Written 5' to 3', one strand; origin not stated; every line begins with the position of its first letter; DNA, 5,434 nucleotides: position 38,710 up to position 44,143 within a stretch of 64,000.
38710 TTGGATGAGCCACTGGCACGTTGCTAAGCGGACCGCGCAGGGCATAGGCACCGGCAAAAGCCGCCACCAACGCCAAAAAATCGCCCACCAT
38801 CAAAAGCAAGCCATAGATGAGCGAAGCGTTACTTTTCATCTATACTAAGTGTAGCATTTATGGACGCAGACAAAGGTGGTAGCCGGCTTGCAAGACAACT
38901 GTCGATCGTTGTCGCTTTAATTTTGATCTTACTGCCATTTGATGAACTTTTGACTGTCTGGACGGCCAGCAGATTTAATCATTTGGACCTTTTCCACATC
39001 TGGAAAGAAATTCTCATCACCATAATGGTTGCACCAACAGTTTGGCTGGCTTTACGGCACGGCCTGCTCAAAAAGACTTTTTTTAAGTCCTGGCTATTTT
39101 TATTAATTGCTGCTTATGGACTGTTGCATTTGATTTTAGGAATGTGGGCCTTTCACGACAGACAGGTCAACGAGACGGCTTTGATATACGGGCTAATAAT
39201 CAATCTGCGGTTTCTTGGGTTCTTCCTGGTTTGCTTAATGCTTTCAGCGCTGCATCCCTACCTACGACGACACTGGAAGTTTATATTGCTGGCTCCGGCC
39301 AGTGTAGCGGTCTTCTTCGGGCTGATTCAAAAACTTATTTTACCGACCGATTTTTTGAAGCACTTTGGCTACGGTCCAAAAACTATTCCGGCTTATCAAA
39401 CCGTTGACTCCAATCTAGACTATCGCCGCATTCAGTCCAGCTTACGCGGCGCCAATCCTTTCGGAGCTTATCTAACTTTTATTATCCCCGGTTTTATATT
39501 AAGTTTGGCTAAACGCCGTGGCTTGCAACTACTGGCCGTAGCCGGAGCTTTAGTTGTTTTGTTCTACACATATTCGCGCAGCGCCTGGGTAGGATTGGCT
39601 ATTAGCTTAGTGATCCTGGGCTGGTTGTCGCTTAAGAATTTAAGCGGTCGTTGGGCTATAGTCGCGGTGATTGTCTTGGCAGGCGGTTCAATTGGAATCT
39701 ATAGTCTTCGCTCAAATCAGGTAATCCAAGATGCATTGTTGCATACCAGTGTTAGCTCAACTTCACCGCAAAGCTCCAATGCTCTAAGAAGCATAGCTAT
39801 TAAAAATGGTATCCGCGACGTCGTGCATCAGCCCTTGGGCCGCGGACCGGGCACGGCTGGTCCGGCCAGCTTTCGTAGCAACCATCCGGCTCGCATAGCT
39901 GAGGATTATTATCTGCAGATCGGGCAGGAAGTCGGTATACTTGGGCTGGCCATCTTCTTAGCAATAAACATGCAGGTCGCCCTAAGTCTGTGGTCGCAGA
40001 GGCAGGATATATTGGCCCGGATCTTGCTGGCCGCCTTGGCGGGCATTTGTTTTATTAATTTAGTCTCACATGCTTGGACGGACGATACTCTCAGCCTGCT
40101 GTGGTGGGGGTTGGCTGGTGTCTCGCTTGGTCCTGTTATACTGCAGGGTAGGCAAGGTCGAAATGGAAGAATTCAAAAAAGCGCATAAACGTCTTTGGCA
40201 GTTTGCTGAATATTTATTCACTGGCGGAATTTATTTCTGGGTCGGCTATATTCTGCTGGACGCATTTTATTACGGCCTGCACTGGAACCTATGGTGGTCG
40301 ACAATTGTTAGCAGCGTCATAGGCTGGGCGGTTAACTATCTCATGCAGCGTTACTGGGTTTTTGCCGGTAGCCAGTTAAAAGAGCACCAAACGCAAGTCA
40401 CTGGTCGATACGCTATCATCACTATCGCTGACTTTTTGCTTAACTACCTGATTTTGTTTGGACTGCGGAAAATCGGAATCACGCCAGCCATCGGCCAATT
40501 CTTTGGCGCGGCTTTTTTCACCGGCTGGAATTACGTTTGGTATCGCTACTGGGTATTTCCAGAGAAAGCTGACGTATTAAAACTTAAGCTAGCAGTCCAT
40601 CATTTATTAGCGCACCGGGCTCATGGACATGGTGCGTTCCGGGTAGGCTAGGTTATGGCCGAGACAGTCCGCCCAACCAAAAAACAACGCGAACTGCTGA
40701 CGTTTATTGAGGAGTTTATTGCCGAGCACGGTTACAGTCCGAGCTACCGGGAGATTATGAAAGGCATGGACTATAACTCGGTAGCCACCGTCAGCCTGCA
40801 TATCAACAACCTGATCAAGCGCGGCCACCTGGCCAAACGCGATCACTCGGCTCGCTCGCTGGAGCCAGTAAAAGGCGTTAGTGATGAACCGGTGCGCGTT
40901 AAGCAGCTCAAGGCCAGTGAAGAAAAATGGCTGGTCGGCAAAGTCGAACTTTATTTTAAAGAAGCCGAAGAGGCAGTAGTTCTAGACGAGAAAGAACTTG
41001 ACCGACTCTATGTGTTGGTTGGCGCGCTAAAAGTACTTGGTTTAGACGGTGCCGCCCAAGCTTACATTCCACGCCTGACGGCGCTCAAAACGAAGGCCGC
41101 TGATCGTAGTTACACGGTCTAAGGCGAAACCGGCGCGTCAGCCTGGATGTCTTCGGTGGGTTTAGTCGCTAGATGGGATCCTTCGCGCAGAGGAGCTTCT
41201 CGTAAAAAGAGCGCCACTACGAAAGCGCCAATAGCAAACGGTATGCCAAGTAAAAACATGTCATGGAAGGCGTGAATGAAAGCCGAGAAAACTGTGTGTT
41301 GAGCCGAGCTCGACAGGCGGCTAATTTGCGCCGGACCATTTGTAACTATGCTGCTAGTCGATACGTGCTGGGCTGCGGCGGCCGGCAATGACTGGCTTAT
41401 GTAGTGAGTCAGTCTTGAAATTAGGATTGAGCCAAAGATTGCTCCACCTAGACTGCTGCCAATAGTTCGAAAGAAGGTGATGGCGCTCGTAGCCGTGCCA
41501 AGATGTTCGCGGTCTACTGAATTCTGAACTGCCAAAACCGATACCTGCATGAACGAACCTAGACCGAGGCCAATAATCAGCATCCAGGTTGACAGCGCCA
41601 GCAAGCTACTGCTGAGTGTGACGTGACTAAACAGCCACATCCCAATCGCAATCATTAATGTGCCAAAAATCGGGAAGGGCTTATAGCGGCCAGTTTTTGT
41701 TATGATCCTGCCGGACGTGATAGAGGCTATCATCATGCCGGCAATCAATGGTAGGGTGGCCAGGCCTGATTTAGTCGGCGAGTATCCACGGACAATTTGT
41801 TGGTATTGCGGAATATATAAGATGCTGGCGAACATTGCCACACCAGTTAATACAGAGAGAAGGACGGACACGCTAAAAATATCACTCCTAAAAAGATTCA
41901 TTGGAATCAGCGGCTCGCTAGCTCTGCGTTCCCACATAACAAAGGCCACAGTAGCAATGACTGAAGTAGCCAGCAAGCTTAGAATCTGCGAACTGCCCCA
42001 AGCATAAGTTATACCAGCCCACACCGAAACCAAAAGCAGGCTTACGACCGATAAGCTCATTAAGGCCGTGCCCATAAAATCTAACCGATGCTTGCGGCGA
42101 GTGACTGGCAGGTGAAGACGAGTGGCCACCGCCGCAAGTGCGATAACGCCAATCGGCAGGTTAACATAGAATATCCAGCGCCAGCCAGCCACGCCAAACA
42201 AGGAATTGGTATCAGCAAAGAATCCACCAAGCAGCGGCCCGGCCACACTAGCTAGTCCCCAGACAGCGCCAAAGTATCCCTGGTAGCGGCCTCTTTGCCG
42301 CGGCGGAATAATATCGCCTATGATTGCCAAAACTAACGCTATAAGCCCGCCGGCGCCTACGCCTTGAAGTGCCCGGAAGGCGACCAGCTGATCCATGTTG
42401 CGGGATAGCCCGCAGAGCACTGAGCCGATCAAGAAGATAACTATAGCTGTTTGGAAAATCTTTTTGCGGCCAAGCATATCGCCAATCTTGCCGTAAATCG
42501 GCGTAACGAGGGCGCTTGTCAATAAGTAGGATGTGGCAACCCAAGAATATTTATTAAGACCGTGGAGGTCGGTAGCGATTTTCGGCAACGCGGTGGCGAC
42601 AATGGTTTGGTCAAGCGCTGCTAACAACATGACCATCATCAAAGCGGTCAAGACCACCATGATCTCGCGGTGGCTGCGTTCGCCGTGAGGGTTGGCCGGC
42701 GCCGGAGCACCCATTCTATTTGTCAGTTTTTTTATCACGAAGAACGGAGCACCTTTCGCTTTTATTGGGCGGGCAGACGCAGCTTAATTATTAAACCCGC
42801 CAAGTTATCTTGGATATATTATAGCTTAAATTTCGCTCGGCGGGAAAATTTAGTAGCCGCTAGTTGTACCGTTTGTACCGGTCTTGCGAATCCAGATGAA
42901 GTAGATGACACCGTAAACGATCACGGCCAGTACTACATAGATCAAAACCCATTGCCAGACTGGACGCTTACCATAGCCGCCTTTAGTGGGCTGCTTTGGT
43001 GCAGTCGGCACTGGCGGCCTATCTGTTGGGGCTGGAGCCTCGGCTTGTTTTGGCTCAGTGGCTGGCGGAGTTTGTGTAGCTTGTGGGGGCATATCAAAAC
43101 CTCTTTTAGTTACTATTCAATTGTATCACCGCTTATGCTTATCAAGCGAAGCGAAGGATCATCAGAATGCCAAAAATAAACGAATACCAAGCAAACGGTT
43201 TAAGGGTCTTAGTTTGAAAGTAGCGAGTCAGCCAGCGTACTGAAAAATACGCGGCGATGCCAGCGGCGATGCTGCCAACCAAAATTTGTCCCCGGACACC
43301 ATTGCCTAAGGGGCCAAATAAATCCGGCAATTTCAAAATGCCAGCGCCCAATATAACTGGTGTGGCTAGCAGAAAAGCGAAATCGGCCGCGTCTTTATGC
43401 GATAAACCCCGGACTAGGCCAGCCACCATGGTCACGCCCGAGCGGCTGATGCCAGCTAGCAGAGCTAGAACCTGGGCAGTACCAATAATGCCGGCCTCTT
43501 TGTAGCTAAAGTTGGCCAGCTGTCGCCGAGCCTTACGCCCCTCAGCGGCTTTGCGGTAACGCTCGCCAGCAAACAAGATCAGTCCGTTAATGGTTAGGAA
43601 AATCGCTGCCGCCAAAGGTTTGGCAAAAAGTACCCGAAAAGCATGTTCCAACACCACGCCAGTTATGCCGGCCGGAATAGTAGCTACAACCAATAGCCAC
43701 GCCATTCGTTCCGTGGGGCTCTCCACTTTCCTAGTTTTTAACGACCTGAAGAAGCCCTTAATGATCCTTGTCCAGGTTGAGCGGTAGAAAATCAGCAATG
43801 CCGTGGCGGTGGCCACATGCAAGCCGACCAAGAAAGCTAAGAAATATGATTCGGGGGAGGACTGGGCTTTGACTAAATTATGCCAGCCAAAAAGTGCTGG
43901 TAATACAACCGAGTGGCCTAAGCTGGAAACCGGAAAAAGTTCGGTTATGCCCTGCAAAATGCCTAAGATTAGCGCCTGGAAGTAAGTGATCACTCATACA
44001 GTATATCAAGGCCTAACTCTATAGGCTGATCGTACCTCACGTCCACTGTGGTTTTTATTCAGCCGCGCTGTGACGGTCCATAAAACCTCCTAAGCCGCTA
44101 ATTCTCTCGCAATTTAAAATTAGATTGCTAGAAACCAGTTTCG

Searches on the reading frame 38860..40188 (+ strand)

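Call 73: search_protein_families(library=pfam, proteins=[window:38860-40188:+], max_evalue=0.00001)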
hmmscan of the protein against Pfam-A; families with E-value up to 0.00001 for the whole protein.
window:38860-40188:+ (442 aa): 1 family
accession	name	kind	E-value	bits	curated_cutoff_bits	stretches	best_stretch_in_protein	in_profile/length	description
PF04932.20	Wzy_C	-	1.3e-13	51.5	31.7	1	226-367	2-149/149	O-Antigen ligase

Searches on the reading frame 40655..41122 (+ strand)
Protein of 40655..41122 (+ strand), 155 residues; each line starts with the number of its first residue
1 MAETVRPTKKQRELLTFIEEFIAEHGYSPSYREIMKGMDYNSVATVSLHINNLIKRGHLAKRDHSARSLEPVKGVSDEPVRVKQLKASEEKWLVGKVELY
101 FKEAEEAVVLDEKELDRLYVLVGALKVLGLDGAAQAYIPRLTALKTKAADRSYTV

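Call 73: search_protein_families(library=pfam, proteins=[window:40655-41122:+], max_evalue=0.00001)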
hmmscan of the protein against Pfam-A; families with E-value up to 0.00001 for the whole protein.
window:40655-41122:+ (155 aa): 1 family
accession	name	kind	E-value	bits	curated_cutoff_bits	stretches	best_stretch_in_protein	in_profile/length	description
PF01726.22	LexA_DNA_bind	-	2.6e-14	53.2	23.7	1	8-67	5-64/65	LexA DNA binding domain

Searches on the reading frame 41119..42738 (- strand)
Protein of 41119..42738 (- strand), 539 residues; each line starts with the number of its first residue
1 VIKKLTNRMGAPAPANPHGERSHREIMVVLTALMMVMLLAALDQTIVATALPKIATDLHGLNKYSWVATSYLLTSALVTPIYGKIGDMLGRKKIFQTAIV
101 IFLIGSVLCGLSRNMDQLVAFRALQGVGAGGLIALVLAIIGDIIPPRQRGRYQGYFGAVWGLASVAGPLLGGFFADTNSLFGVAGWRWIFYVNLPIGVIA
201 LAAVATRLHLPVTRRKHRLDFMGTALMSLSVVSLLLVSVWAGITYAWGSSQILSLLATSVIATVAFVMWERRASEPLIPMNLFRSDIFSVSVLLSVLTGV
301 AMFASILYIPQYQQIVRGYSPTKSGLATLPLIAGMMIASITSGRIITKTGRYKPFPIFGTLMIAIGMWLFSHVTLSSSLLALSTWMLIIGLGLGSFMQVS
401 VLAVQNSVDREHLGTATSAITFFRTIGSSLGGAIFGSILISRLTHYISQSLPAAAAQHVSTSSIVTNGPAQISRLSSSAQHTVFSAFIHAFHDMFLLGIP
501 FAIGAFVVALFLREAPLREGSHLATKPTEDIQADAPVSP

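Call 73: search_protein_families(library=pfam, proteins=[window:41119-42738:-], max_evalue=0.00001)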
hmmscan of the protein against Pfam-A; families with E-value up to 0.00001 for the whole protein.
window:41119-42738:- (539 aa): 3 families
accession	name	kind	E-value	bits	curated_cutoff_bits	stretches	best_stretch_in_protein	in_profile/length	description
PF07690.21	MFS_1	-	7.3e-52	176.8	33.4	1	33-431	1-346/347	Major Facilitator Superfamily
PF00083.30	Sugar_tr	-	9.3e-17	61.5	22.3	1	64-204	48-188/452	Sugar (and other) transporter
PF06609.19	TRI12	-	3.8e-12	45.9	23.2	1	17-454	33-480/599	Fungal trichothecene efflux pump (TRI12)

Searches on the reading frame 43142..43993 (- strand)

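Call 73: search_protein_families(library=pfam, proteins=[window:43142-43993:-], max_evalue=0.00001)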
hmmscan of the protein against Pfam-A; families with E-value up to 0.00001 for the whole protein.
window:43142-43993:- (283 aa): 1 family
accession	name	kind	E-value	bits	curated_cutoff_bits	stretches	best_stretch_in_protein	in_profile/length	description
PF02673.24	BacA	-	9.4e-73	245.5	33.4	1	7-277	1-257/257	Bacitracin resistance protein BacA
